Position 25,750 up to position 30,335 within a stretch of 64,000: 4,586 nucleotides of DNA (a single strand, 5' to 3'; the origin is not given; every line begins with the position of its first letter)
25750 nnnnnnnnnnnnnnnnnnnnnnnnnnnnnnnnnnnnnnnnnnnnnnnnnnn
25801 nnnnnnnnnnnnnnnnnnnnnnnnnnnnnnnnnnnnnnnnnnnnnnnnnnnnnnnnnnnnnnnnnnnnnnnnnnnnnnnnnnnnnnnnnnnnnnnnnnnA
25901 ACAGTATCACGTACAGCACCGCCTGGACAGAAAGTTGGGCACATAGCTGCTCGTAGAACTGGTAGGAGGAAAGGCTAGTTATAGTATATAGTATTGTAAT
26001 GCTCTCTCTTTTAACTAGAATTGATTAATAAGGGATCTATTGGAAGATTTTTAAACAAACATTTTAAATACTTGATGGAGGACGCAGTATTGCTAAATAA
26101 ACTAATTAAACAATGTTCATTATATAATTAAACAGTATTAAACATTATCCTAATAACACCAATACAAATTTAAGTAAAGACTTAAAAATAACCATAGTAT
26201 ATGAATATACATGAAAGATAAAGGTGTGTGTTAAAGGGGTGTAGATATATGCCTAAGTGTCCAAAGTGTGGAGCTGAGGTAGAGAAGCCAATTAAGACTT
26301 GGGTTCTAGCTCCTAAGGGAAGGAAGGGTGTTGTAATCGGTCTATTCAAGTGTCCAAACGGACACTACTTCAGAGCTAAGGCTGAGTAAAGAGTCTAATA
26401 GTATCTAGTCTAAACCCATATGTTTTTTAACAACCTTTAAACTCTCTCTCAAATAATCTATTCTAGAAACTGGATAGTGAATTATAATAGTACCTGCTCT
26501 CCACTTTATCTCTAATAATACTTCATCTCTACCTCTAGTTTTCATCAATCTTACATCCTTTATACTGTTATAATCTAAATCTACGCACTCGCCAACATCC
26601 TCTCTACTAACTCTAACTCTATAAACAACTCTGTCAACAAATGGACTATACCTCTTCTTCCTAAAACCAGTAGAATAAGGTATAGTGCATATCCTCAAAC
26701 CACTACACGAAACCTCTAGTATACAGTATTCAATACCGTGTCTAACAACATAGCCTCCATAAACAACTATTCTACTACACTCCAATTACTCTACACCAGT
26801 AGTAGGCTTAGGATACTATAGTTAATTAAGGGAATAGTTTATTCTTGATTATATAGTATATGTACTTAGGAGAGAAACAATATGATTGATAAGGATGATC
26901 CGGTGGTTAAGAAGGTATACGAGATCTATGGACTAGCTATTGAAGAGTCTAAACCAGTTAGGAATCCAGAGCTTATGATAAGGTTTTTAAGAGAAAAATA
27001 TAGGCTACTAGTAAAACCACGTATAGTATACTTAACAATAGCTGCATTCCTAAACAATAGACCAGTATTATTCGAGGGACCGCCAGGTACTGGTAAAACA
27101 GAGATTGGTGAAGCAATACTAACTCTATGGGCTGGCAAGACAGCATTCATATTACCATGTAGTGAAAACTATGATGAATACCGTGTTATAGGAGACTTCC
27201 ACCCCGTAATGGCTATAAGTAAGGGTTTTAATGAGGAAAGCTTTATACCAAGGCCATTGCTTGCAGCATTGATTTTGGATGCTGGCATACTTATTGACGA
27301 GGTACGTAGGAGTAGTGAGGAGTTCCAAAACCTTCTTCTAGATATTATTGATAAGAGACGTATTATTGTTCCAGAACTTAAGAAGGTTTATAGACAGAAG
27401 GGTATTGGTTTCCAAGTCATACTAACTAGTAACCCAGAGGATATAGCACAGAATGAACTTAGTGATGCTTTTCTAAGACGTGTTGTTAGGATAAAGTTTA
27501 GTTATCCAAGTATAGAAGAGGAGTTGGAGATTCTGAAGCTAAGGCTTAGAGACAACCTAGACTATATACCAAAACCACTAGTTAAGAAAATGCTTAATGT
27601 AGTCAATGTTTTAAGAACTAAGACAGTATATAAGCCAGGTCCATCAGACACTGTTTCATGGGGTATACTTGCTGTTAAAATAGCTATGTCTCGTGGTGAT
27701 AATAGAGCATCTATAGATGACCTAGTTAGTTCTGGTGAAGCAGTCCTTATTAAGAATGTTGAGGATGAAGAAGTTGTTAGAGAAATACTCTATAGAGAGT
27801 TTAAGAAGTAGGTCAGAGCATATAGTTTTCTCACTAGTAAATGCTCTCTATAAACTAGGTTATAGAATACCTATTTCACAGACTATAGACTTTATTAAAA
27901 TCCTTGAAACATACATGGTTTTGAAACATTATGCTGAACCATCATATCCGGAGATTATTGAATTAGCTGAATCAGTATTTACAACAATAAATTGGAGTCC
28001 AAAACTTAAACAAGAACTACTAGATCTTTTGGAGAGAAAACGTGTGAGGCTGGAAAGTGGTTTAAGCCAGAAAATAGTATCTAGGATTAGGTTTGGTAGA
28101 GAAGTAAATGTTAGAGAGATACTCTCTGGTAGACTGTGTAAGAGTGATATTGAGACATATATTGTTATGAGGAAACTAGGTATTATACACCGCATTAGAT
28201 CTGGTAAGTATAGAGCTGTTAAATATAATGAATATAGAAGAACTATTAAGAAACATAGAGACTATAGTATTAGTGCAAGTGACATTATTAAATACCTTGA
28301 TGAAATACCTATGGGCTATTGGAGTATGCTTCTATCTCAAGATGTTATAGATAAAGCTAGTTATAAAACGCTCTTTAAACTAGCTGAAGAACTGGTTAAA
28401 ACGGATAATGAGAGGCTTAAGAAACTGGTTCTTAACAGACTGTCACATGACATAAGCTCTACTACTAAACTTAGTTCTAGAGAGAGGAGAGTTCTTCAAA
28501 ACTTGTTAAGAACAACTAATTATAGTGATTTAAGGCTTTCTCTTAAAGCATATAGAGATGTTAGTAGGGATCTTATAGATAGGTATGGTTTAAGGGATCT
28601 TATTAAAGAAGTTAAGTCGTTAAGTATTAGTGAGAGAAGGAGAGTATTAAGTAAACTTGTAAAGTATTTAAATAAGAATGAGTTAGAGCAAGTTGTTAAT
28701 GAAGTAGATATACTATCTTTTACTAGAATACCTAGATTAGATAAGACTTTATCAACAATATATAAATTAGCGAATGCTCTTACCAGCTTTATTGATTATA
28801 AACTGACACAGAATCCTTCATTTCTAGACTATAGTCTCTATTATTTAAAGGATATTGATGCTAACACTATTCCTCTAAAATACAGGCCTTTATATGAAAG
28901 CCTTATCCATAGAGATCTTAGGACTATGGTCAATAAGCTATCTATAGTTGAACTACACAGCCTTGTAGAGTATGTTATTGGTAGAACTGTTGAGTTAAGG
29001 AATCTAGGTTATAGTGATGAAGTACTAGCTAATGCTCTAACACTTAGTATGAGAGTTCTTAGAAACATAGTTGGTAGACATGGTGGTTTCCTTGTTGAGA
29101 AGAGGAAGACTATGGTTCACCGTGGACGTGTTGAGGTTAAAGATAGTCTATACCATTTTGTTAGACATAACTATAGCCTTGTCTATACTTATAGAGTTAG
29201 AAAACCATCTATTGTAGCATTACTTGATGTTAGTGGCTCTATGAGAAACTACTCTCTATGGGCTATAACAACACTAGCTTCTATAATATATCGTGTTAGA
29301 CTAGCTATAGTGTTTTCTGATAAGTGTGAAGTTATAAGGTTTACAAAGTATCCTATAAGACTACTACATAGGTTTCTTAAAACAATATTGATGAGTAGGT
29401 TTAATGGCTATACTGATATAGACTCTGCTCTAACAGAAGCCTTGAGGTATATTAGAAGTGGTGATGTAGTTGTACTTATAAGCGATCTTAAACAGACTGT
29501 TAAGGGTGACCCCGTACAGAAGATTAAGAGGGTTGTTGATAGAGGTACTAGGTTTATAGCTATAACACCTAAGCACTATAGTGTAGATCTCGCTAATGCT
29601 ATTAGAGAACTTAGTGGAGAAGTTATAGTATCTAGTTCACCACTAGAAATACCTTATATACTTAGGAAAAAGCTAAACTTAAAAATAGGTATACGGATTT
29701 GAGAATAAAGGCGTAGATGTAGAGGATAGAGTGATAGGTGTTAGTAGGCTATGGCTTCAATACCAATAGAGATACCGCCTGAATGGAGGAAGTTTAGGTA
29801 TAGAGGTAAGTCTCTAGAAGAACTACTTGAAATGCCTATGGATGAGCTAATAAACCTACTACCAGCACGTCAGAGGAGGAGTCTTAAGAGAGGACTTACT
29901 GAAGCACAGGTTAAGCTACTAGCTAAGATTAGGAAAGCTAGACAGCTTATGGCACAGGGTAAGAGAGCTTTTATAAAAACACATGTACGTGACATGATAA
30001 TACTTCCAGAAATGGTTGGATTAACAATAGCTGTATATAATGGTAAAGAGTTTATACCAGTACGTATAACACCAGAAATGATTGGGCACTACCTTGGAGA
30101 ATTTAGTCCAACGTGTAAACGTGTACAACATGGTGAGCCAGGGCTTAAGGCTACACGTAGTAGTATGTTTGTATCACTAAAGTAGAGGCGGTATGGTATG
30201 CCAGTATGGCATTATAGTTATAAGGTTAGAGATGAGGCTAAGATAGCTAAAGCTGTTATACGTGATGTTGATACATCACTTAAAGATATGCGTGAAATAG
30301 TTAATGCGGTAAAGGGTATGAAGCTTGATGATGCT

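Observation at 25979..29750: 3.8-kb insertion splitting the universally conserved L2-S19 junction; carries a MoxR AAA+ / VWA-MIDAS pair (midasin-like logic inside the ribosomal operon)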

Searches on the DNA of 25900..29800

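Call 54: search_rna_families(source=window, start=25900, end=29800, threshold=evalue, max_evalue=1)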
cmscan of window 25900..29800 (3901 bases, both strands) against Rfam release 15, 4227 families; matches with E-value up to 1: 0.
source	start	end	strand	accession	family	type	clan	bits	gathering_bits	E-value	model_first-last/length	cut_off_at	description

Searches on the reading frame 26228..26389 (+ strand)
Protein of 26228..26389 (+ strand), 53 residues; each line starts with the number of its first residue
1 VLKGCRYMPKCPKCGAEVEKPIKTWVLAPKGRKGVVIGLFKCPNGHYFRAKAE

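Call 3: search_protein_families(library=pfam, proteins=[window:26228-26389:+], max_evalue=0.01)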
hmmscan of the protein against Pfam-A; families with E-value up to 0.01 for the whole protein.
window:26228-26389:+ (53 aa): 3 families
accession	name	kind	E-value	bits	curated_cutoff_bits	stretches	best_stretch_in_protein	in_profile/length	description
PF11520.13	Cren7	-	2.5e-15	56.6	25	1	15-51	14-52/58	Chromatin protein Cren7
PF20173.3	ZnF_RZ-type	-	0.00082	19.4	27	0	39-48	11-20/54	RZ type zinc finger domain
PF08274.17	Zn_Ribbon_YjdM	-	0.0086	16.5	30.8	0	8-18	2-12/30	PhnA Zinc-Ribbon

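Call 4: search_protein_families(library=ncbifam, proteins=[window:26228-26389:+], max_evalue=0.01)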
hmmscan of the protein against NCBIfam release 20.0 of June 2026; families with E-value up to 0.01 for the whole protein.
window:26228-26389:+ (53 aa): 2 families
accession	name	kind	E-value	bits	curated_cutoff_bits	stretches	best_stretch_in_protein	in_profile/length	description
TIGR04165.1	methano_modCys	hypoth_equivalog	0.0048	17.1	60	1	8-49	7-47/50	TIGR04165 family Cys-rich peptide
NF041795.1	Brz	equivalog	0.0056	17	100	0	10-19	7-16/60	transcriptional regulator Brz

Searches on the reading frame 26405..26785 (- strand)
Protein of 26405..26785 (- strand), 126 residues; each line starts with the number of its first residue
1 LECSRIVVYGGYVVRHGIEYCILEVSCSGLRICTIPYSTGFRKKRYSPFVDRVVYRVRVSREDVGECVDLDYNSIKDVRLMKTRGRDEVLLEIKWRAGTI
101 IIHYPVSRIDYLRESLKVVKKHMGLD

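Call 3: search_protein_families(library=pfam, proteins=[window:26405-26785:-], max_evalue=0.01)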
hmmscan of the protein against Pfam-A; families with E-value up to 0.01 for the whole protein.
window:26405-26785:- (126 aa): 0 families

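Call 4: search_protein_families(library=ncbifam, proteins=[window:26405-26785:-], max_evalue=0.01)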
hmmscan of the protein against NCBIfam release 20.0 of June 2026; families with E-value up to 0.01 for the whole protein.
window:26405-26785:- (126 aa): 0 families

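Call 81: search_protein_families(library=padloc, proteins=[window:26405-26785:-], max_evalue=0.01)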
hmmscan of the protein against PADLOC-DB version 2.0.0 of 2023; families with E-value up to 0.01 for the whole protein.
window:26405-26785:- (126 aa): 0 families

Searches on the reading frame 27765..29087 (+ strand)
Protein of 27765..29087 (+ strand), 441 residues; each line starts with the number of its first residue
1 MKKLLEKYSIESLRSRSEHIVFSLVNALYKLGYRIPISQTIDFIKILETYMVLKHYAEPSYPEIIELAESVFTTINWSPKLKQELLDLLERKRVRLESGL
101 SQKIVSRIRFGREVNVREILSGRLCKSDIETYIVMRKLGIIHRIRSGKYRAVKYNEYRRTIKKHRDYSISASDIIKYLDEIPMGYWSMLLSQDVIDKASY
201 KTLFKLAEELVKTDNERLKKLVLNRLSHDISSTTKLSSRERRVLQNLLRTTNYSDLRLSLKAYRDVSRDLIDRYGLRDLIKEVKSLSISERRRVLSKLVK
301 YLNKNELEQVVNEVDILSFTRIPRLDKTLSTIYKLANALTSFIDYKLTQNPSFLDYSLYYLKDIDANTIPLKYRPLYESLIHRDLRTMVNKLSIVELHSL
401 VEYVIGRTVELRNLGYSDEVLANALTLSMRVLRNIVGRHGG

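Call 76: predict_structure(alignment_id=A6)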
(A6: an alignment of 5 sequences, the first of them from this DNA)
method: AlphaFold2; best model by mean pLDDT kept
length: 441 residues; sequences in the alignment: 5
mean_pLDDT: 85.7   pTM: 0.57
mean pLDDT of the five models: 85.7, 84.9, 84.5, 84.0, 83.7
residues with pLDDT >= 90: 196; 70-90: 210; 50-70: 20; < 50: 15
segments of 3 or more residues with pLDDT < 50: 1-8, 93-98
pLDDT, mean of each block of 10 residues (from residue 1): 39 75 88 88 90 79 90 90 84 46 84 90 86 92 92 89 76 92 90 91 91 89 88 74 87 78 76 87 85 88 90 91 84 95 96 95 89 92 92 89 93 92 94 84 36
secondary structure, 60 per line:
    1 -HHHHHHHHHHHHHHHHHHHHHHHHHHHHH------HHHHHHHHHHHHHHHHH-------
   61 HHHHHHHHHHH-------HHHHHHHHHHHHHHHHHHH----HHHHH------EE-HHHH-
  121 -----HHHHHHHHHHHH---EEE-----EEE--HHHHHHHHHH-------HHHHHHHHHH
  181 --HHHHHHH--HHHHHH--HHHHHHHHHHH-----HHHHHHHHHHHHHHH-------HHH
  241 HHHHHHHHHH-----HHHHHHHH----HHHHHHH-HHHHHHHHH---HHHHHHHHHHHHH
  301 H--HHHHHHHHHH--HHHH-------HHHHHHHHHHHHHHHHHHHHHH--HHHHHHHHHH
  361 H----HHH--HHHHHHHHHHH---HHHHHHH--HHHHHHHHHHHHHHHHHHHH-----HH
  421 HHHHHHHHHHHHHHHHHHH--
elements in order: H2-30 H37-53 H61-71 H79-97 H102-106 H116-119 H126-137 E141-143 E149-151 H154-163 H171-180 H183-189 H192-197 H200-210 H216-230 H238-250 H256-263 H268-274 H276-284 H288-301 H304-313 H316-319 H327-348 H351-361 H371-381 H385-391 H394-413 H419-439

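Call 79: fold_search(model_id=the predicted structure, library=pdb)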
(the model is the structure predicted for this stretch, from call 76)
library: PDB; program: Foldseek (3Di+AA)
matches with E <= 10: 411; with E <= 0.001: 0
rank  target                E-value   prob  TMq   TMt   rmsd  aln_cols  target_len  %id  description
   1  7pua_F3               1.7e-02  0.72  0.17  0.10  21.8       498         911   14  Middle assembly intermediate of the Trypanosoma brucei mitoribosomal small subunit (released 2022-03-02)
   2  1ib2                  8.2e-02  0.47  0.15  0.18  17.3       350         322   11  CRYSTAL STRUCTURE OF A PUMILIO-HOMOLOGY DOMAIN (released 2001-05-09)
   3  9mg8_B                9.0e-02  0.13  0.08  0.10  30.6       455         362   13  Crystal Structure of b-iTHR-110 (released 2025-12-17)
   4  7q3l_A                1.6e-01  0.35  0.15  0.10  17.4       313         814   16  Human 17S U2 snRNP 5' domain (released 2022-03-30)
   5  1m8z                  1.7e-01  0.33  0.15  0.18  16.8       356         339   11  Crystal Structure Of A Pumilio-Homology Domain (released 2002-09-04)
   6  7nm9_A                1.8e-01  0.69  0.14  0.26  19.1       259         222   13  14-3-3 sigma with RelA/p65 binding site pS45 and covalently bound TCF521-110 (released 2021-06-09)
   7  8wqb_B                1.9e-01  0.30  0.17  0.12  17.2       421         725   11  Cryo-EM structure of CUL2-RBX1-ELOB-ELOC-FEM1B bound with the C-degron of CCDC89 (conformation 2) (released 2024-04-03)
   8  5lmf_A                2.2e-01  0.23  0.12  0.16  18.0       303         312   12  Structure of C-terminal domain from S. cerevisiae Pat1 decapping activator bound to Dcp2 HLM3 peptide (region 484-500) (released 2017-08-16)
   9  4yv6_C                2.6e-01  0.33  0.14  0.19  18.6       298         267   16  X-ray crystal structure of Streptococcus dysgalactiae SHP pheromone receptor Rgg2 (released 2015-04-08)
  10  6fbb_A                2.8e-01  0.57  0.14  0.25  19.6       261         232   11  Crystal structure of 14-3-3 sigma in complex with wild-type Shroom3 (released 2018-03-14)
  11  5ulo_A                2.8e-01  0.44  0.12  0.22  19.9       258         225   11  Crystal Structure of 14-3-3 zeta in Complex with a Serine 124-phosphorylated TBC1D7 peptide (released 2018-01-31)
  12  5lmg_A                2.8e-01  0.11  0.10  0.13  21.3       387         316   11  Structure of C-terminal domain from S. cerevisiae Pat1 decapping activator bound to Dcp2 HLM10 peptide (region 954-970 (released 2017-08-16)
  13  4yv9_D                2.9e-01  0.18  0.12  0.17  19.8       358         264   14  X-ray crystal structure of Streptococcus dysgalactiae SHP pheromone receptor Rgg2 (released 2015-04-08)
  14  7wtx_w                2.9e-01  0.14  0.11  0.14  20.3       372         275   12  Cryo-EM structure of a human pre-40S ribosomal subunit - State RRP12-B1 (released 2022-10-19)
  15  7cgk_A                3.0e-01  0.51  0.21  0.25  14.6       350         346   12  Crystal Structure of PUF-8 in Complex with PBE-RNA (released 2021-07-07)
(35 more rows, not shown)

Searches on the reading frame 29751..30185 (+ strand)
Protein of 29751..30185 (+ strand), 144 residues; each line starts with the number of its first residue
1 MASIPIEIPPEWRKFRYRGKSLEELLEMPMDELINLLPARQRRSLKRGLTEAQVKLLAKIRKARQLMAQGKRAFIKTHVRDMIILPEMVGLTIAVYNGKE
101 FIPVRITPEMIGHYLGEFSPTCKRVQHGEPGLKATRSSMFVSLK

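Call 3: search_protein_families(library=pfam, proteins=[window:29751-30185:+], max_evalue=0.01)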
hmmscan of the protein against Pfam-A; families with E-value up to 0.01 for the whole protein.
window:29751-30185:+ (144 aa): 1 family
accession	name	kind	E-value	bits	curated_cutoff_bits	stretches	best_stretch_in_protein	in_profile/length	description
PF00203.26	Ribosomal_S19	-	4.1e-36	123.1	27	1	43-127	1-81/81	Ribosomal protein S19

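Call 4: search_protein_families(library=ncbifam, proteins=[window:29751-30185:+], max_evalue=0.01)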
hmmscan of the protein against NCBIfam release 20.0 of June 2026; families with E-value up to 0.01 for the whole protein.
window:29751-30185:+ (144 aa): 3 families
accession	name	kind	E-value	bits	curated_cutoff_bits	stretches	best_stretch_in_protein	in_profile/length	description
NF003121.0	PRK04038.1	equivalog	4.6e-70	234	146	1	7-144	8-145/145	30S ribosomal protein S19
TIGR01025.1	uS19_arch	equivalog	4.8e-62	207.7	139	1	13-144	3-135/135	30S ribosomal protein S19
TIGR01050.1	rpsS_bact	equivalog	1e-22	80.2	89.35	1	43-129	3-85/92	30S ribosomal protein S19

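Call 20: find_related_loci(query=window:29751-30185:+, collection=metagenome_contigs, flank=10000)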
Query window:29751-30185:+ (144 aa) in metagenome_contigs; peptide patterns used: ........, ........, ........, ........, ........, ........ (x = any residue, [..] = any of these).
600 stretches matched a pattern (row limit reached: there are more); 552 encode a relative of the query (tblastn E <= 1e-3); the best 80 are kept; 80 distinct loci.
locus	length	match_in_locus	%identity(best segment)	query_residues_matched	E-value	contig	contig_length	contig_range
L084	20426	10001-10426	95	3-144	6e-89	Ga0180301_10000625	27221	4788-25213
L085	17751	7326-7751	94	3-144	1e-88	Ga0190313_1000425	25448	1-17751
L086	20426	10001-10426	92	3-144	1e-86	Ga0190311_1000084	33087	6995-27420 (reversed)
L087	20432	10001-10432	83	1-144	1e-78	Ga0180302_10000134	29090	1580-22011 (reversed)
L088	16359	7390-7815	85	3-144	2e-78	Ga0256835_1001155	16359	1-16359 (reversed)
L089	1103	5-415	86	6-144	2e-82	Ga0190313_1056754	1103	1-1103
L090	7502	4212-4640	83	1-144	1e-75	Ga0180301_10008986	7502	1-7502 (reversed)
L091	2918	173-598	81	3-144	5e-76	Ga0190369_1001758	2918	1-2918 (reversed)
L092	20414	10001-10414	83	7-144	2e-74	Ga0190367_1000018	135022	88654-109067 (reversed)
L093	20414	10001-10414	83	7-144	4e-74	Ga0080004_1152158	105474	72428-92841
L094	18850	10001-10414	81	7-144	8e-74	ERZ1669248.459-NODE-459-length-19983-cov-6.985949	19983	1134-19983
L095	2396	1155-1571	79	6-144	1e-74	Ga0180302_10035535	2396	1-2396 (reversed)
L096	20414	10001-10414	81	7-144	1e-73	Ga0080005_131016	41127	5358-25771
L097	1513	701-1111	80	8-144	1e-74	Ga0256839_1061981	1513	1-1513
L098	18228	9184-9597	78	7-144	2e-70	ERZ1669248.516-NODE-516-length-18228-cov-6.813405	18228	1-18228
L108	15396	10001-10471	66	2-144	7e-65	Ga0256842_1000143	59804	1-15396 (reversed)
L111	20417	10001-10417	76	3-144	4e-65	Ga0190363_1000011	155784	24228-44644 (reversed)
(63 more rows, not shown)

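Call 51: search_protein_families(library=pfam, proteins=[L111:2475-2912:+, L111:6275-7432:+, L111:7968-8531:+, L111:8549-9940:+, L087:3994-4680:+], max_evalue=0.01)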
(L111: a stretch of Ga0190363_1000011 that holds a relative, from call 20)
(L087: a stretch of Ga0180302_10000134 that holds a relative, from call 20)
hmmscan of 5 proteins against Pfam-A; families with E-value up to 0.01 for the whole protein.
L111:2475-2912:+ (145 aa): 1 family
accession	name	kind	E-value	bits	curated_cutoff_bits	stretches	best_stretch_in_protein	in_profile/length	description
PF01886.21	DUF61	-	3.9e-43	147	27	1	15-136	6-127/127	Protein of unknown function DUF61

L111:6275-7432:+ (385 aa): 1 family
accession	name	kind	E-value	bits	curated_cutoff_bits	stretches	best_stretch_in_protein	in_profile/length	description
PF07690.21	MFS_1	-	2.8e-29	102.6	33.4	1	14-341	3-345/347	Major Facilitator Superfamily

L111:7968-8531:+ (187 aa): 1 family
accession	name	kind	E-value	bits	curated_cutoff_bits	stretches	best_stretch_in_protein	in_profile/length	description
PF01966.28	HD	-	2.8e-11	44.2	22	1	25-115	3-114/116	HD domain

L111:8549-9940:+ (463 aa): 3 families
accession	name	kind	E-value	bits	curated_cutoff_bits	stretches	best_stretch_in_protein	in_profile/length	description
PF08543.17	Phos_pyr_kin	-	2.2e-96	322.4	27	1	19-263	1-246/246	Phosphomethylpyrimidine kinase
PF10120.14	ThiN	-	2.9e-61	206.4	25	1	280-453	1-165/165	Thiamine-phosphate synthase ThiN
PF00294.29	PfkB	-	7.3e-13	49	25.8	1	109-244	161-285/302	pfkB family carbohydrate kinase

L087:3994-4680:+ (228 aa): 2 families
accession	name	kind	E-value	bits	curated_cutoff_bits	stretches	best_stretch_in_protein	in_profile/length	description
PF08378.17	NERD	-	7.3e-05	23.7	22.1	1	91-141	5-59/111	Nuclease-related domain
PF04471.18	Mrr_cat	-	0.0074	16.8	21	0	85-141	3-59/115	Restriction endonuclease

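Call 92: search_protein_families(library=pfam, proteins=[L108:10895-12373:-, L087:10559-11452:+, L108:10494-10889:-], max_evalue=0.001)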
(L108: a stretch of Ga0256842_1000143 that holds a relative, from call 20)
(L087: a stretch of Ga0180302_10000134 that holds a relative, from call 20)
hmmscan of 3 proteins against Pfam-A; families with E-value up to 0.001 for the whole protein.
L108:10895-12373:- (492 aa): 1 family
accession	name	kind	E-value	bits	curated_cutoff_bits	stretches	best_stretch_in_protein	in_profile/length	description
PF01139.22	RtcB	-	2.5e-176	587.5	27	1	58-492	1-426/426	tRNA-splicing ligase RtcB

L087:10559-11452:+ (297 aa): 1 family
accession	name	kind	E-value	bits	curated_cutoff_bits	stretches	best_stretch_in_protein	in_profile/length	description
PF00892.27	EamA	-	1.5e-32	113.1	28.2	2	161-295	4-134/135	EamA-like transporter family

L108:10494-10889:- (131 aa): 0 families
